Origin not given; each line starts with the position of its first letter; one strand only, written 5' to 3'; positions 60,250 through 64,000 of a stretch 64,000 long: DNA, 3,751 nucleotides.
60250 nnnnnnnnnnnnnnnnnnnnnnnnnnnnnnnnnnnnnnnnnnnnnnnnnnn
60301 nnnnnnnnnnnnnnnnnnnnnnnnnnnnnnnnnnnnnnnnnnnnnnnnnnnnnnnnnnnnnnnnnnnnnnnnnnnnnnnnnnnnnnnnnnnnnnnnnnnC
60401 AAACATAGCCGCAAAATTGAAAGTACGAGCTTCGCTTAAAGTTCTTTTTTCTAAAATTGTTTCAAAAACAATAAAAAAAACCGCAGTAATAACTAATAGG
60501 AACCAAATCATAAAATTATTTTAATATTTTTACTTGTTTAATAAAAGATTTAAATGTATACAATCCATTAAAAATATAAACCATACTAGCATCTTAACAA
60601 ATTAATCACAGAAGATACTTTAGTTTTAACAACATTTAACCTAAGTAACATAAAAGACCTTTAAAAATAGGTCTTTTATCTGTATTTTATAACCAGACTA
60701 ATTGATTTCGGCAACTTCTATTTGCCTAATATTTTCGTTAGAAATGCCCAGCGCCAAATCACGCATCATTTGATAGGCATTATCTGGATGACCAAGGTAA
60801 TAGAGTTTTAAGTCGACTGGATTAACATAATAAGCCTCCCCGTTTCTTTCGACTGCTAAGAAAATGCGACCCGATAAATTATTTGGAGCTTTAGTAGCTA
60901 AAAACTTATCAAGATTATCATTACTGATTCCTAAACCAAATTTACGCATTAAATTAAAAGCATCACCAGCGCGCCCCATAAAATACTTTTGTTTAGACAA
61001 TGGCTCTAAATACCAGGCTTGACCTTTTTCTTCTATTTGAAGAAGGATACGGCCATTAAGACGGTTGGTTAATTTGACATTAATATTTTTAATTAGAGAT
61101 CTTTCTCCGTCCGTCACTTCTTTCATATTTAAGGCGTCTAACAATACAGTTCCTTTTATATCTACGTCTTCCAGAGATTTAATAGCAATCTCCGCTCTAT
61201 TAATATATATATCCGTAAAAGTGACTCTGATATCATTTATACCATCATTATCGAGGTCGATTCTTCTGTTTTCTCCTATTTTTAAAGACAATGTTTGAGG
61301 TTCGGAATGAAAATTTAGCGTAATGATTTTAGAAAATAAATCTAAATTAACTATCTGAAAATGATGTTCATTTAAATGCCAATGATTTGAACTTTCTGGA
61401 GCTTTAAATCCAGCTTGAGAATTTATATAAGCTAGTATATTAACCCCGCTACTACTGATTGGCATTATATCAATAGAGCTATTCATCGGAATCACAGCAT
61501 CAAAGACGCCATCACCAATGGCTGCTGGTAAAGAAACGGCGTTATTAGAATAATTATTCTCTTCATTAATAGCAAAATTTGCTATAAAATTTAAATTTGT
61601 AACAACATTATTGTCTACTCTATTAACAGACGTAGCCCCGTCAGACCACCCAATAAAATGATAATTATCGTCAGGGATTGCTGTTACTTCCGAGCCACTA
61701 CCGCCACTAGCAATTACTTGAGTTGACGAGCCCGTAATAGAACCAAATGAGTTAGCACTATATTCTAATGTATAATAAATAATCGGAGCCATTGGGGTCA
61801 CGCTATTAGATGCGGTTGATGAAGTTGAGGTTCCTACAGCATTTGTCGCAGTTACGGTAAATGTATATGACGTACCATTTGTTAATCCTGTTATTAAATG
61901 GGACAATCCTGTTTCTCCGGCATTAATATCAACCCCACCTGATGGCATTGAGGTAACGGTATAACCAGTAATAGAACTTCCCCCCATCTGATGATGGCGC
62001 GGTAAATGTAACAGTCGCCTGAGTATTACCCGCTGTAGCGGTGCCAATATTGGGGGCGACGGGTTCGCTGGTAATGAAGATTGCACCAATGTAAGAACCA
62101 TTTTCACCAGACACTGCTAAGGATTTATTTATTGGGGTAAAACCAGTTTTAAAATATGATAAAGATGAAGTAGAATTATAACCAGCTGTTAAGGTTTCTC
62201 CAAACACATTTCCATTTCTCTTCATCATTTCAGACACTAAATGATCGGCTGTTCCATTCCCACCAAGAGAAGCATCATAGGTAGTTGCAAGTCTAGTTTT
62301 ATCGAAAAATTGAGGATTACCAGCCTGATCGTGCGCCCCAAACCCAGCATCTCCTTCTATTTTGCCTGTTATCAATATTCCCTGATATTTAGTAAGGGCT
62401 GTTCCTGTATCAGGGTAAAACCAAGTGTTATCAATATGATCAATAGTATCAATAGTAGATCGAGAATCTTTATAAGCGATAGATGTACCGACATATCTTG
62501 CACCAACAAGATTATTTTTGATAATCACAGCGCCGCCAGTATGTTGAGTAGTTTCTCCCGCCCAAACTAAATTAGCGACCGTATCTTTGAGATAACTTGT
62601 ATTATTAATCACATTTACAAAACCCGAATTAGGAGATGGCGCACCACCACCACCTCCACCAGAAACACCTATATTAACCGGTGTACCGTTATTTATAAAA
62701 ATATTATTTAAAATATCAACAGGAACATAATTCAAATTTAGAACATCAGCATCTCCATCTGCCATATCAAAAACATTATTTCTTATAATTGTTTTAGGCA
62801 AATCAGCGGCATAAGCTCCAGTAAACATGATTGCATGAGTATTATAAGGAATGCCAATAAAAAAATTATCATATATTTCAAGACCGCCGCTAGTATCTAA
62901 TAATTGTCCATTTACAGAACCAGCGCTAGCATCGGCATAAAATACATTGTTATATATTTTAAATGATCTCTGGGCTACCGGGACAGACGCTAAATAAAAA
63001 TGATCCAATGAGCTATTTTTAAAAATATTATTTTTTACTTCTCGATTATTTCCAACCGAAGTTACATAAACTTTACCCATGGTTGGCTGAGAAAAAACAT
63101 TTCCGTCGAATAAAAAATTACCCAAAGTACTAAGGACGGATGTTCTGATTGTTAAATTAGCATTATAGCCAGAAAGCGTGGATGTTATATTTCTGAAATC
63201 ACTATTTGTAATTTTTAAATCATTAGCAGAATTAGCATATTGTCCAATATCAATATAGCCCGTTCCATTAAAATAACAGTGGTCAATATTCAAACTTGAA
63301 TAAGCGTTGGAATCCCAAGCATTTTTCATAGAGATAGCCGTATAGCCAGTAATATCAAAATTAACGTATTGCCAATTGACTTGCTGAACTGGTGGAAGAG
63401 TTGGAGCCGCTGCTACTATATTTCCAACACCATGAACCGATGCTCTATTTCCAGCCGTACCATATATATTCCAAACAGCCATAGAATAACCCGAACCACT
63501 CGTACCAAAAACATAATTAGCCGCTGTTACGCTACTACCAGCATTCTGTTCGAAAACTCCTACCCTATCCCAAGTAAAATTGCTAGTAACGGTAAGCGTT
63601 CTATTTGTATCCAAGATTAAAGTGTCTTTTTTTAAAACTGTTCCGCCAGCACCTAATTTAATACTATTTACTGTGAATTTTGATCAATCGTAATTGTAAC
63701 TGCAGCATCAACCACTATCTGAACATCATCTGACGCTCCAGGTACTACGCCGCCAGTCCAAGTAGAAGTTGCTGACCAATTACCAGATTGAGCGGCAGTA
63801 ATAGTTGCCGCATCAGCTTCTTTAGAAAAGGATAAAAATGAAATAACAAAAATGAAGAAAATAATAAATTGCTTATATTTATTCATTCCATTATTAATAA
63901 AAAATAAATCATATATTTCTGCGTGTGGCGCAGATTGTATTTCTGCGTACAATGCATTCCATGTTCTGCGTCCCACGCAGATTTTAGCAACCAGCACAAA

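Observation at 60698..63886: Beta-helix surface protein gene broken at exactly two homopolymers, with all three segments otherwise intact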

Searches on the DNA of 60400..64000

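Call 71: search_rna_families(source=window, start=60400, end=64000, threshold=evalue, max_evalue=1)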
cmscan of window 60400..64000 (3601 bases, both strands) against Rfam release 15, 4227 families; matches with E-value up to 1: 1.
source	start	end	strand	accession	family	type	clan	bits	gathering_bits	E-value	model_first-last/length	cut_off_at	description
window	62094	62148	-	RF04297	mir-35_2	Gene; miRNA;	CL00088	21.9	41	0.22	1-62/62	no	mir-35_2 microRNA precursor family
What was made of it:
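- On Programmed ribosomal frameshift: No Rfam hit (call 71).
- No Rfam element is present (call 71).
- Tried and rejected: Rfam gave only one sub-threshold chance hit (call 71).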

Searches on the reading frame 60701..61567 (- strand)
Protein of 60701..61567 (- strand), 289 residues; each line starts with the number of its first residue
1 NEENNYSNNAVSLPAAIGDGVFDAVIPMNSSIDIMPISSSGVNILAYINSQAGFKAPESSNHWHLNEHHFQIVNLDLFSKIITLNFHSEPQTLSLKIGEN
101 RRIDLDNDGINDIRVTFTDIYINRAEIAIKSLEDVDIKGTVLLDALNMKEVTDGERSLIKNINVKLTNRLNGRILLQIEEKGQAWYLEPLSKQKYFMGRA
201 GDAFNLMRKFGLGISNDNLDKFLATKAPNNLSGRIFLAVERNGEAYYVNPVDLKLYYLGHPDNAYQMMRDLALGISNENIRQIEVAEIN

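Call 28: search_protein_families(library=pfam, proteins=[window:60701-61567:-], max_evalue=1)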
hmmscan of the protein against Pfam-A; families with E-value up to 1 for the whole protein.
seq(289 aa): 1 family
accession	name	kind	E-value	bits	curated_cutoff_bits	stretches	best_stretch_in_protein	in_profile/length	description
PF11899.13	DUF3419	-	0.15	11.6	28.2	0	27-51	27-51/385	Protein of unknown function (DUF3419)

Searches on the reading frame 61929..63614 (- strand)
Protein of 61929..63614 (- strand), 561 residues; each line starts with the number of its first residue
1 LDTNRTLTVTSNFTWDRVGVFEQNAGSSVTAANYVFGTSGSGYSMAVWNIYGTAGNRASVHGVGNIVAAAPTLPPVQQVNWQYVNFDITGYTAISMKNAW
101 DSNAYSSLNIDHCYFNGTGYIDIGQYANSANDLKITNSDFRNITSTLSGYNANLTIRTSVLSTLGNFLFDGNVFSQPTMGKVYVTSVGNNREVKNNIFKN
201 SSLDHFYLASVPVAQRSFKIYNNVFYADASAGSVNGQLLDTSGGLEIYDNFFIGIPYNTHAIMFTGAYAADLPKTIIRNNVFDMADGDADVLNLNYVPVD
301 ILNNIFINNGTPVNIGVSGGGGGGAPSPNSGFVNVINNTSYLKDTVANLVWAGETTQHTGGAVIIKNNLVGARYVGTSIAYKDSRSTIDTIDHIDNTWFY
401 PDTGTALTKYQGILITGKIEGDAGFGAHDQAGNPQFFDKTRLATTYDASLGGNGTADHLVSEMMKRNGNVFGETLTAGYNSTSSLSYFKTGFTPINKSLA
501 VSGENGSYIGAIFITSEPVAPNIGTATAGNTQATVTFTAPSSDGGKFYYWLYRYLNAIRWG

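Call 28: search_protein_families(library=pfam, proteins=[window:61929-63614:-], max_evalue=1)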
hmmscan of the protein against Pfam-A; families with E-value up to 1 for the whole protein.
window:61929-63614:- (561 aa): 0 families

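Call 37: predict_structure(alignment_id=A2)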
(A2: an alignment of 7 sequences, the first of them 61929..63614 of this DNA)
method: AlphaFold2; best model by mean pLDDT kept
length: 561 residues; sequences in the alignment: 7
mean_pLDDT: 61.5   pTM: 0.68
mean pLDDT of the five models: 61.5, 59.3, 58.3, 55.8, 43.1
residues with pLDDT >= 90: 34; 70-90: 222; 50-70: 113; < 50: 192
segments of 3 or more residues with pLDDT < 50: 98-102, 318-325, 353-356, 375-389, 402-452, 454-561
pLDDT, mean of each block of 10 residues (from residue 1): 85 72 89 73 67 86 77 64 88 60 64 86 70 83 84 82 71 85 85 88 85 83 84 79 85 70 73 83 74 81 78 61 47 76 61 53 67 49 42 56 45 31 31 35 46 47 37 27 26 23 25 24 26 25 26 26 23
secondary structure, 60 per line:
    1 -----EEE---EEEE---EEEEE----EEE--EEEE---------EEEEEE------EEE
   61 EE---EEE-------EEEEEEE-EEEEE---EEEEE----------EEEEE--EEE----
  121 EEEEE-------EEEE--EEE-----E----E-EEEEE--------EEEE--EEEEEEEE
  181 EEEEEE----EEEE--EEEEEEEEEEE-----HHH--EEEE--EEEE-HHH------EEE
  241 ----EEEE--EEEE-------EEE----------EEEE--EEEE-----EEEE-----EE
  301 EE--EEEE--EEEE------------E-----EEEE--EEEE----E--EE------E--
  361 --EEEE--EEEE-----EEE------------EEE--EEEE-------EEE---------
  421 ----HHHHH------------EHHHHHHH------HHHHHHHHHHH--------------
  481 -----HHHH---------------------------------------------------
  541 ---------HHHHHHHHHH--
elements in order: E6-8 E12-15 E19-23 E28-30 E33-36 E46-51 E58-62 E66-68 E76-82 E84-88 E92-96 E107-111 E114-116 E121-125 E133-136 E139-141 E154-158 E167-170 E173-186 E191-194 E197-207 E218-221 E224-227 E238-240 E245-248 E251-254 E262-264 E275-278 E281-284 E290-293 E299-302 E305-308 E311-314 E333-336 E339-342 E363-366 E369-372 E378-380 E393-395 E398-401 E409-411 H425-429 H443-449 H456-466 H486-489 H550-559
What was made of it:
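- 61929..63683 (-): Segment 2 (frame +2 relative to the ATG): the predicted right-handed beta-helix domain, about 560 codons, followed by the start of the FN3 domain. It ends at TGA 61931-61929 after 20 out-of-frame codons. AlphaFold2 pTM 0.68, with 10-residue block mean pLDDT of 60-89 over residues 1-310 and a periodic all-beta pattern (call 37).
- On Right-handed parallel beta-helix fold (pectate-lyase-like): The AlphaFold2 model has mean pLDDT 61.5 and pTM 0.68, with periodic short strands over residues 1-400 (call 37).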

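Call 39: find_encoding_contigs(protein=window:61929-63614:-, flank=3000, max_places=10)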
Protein window:61929-63614:- (561 aa): 16 contigs read that carry it; 9 places shown.
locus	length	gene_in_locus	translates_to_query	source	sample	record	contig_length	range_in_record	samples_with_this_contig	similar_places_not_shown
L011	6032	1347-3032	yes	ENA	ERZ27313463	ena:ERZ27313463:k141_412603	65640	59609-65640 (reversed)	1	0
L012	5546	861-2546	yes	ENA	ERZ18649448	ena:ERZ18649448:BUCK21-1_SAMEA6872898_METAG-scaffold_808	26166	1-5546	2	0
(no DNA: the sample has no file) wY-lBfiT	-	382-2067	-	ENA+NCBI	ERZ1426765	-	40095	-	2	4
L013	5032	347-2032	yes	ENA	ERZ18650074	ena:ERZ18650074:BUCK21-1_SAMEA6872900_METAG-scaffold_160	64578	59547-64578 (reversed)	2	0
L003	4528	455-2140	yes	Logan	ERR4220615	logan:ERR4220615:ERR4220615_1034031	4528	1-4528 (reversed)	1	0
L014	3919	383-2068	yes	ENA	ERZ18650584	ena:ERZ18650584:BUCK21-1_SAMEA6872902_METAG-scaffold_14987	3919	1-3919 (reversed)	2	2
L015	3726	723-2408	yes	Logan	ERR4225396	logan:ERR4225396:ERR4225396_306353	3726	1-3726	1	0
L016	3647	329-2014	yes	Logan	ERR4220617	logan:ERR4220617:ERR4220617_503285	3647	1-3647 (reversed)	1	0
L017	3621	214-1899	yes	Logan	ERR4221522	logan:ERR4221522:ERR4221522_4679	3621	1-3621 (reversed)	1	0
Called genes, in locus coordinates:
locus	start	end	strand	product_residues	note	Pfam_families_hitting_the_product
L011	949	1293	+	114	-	-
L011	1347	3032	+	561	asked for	-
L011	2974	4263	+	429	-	PF00041:fn3 (weak), PF18998:Flg_new_2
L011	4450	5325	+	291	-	PF00892:EamA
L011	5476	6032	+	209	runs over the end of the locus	PF04832:SOUL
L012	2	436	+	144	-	?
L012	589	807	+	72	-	-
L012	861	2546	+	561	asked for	-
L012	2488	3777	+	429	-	PF00041:fn3 (weak), PF18998:Flg_new_2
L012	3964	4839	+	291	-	PF00892:EamA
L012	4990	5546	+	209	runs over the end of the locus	PF04832:SOUL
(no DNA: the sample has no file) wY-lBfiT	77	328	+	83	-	-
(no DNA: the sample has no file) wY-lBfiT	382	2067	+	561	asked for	-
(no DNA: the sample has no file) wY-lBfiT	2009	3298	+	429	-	PF00041:fn3 (weak), PF18998:Flg_new_2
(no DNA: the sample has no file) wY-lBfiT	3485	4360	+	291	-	PF00892:EamA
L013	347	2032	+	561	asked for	-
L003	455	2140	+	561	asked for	-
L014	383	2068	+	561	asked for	-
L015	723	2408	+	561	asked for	-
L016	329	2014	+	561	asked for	-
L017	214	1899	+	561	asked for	-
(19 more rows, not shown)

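Call 40: fold_search(model_id=the predicted structure, library=pdb)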
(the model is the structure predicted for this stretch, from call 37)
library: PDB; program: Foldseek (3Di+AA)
matches with E <= 10: 249; with E <= 0.001: 0
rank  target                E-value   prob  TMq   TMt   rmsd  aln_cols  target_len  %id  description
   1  9beh_A                4.4e-03  0.80  0.19  0.19  16.9       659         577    9  Structure of GH110A in complex with galactose-6-sulfate (released 2025-08-27)
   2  7o78_B                1.0e-02  0.99  0.31  0.35  10.6       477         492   11  Structure of the PL6 family chondroitinase B from Pseudopedobacter saltans, Pedsa3807 (released 2021-07-28)
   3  4xkw_A                1.7e-02  0.66  0.20  0.19  13.4       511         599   12  Tailspike protein mutant D339N of E. coli bacteriophage HK620 in complex with pentasaccharide (released 2016-01-20)
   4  4xlc                  1.8e-02  0.77  0.25  0.23  13.4       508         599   12  Tailspike protein double mutant D339N/E372A of E. coli bacteriophage HK620 (released 2016-01-20)
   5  1ofm_A                1.9e-02  0.90  0.27  0.31  12.3       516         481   11  CRYSTAL STRUCTURE OF CHONDROITINASE B COMPLEXED TO CHONDROITIN 4-SULFATE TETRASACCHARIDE (released 2004-04-19)
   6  7o78_A                2.3e-02  0.99  0.33  0.37   9.0       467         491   12  Structure of the PL6 family chondroitinase B from Pseudopedobacter saltans, Pedsa3807 (released 2021-07-28)
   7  4xn3_A                2.4e-02  0.77  0.26  0.25  11.2       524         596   11  Tailspike protein mutant E372A of E. coli bacteriophage HK620 in complex with hexasaccharide (released 2016-01-27)
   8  5zru_A                2.5e-02  0.92  0.25  0.25  12.9       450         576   13  Crystal structure of Agl-KA catalytic domain (released 2019-10-23)
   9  4avz                  2.5e-02  0.82  0.25  0.24  13.2       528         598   12  Tailspike protein mutant E372Q of E. coli bacteriophage HK620 (released 2012-09-26)
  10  6gvp_A                2.9e-02  0.80  0.26  0.25  11.4       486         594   12  TAILSPIKE PROTEIN MUTANT E372Q (DELTA N471/S472) OF E. COLI BACTERIOPHAGE HK620 IN COMPLEX WITH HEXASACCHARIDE (released 2018-07-11)
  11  4xle_A                2.9e-02  0.72  0.23  0.22  12.5       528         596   11  Tailspike protein double mutant D339N/E372A of E. coli bacteriophage HK620 in complex with hexasaccharide (released 2016-01-20)
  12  4xkv                  2.9e-02  0.47  0.20  0.19  14.1       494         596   12  Tailspike protein mutant D339N of E. coli bacteriophage HK620 (released 2016-01-20)
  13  4yel_A                3.1e-02  0.60  0.23  0.22  13.5       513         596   12  Tailspike protein double mutant D339A/E372A of E. coli bacteriophage HK620 in complex with hexasaccharide (released 2016-03-09)
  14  8oq1                  3.4e-02  0.66  0.24  0.21  11.4       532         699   10  Crystal structure of tailspike depolymerase (APK14_gp49) from Acinetobacter phage vB_AbaP_APK14 (released 2023-06-07)
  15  2vji                  3.4e-02  0.57  0.21  0.20  14.2       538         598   10  Tailspike protein of E.coli bacteriophage HK620 (released 2008-07-01)
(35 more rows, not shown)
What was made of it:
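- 61929..63683 (-): The top 50 Foldseek PDB hits are nearly all right-handed beta-helix enzymes and tailspikes, though all with E >= 4e-3 (call 40).
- On Right-handed parallel beta-helix fold (pectate-lyase-like): Nearly all top Foldseek hits are beta-helix proteins, but with E >= 4e-3 (call 40).
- Closest known: Right-handed parallel beta-helix carbohydrate-active enzymes and adhesins. Same: Predicted fold class of the N-terminal domain of about 400-600 aa (calls 37, 40).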

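Call 63: search_protein_representatives(protein=window:61929-63614:-)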
Query: 561 residues. Proteins with E-value up to 0.001 (for the whole library): 327; up to 1e-10: 64; up to 1e-30: 7. The best 150 are listed.
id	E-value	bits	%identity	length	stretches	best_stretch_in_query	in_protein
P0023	0.0e+00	1252.6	100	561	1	1-561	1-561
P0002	1.4e-183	628.0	53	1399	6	1-547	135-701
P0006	1.6e-160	551.9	53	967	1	1-547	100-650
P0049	1.1e-151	522.7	86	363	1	1-268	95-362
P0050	2.6e-75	270.6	38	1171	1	6-522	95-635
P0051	4.2e-66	240.2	36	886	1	3-545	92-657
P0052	8.4e-31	123.7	47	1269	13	503-546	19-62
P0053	8.7e-30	120.4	32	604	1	12-520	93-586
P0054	1.4e-28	116.4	52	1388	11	498-547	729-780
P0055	2.4e-27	112.3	44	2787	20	515-547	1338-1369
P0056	5.5e-27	111.1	27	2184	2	6-538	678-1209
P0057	1.9e-25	106.0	54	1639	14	513-546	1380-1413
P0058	1.5e-22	96.5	55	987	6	511-546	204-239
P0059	2.9e-22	95.6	56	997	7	514-546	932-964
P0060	1.2e-21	93.5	50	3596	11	485-546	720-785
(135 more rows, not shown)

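Call 65: find_encoding_contigs(protein=P0049, flank=5000, max_places=6)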
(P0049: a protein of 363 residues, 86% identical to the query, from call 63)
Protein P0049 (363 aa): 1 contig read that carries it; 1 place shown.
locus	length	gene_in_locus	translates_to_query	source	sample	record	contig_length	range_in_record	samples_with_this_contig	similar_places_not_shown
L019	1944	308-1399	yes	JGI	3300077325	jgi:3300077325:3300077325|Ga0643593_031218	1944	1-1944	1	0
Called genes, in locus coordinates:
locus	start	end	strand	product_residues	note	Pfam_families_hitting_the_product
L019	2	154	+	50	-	?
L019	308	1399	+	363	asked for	-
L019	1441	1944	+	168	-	?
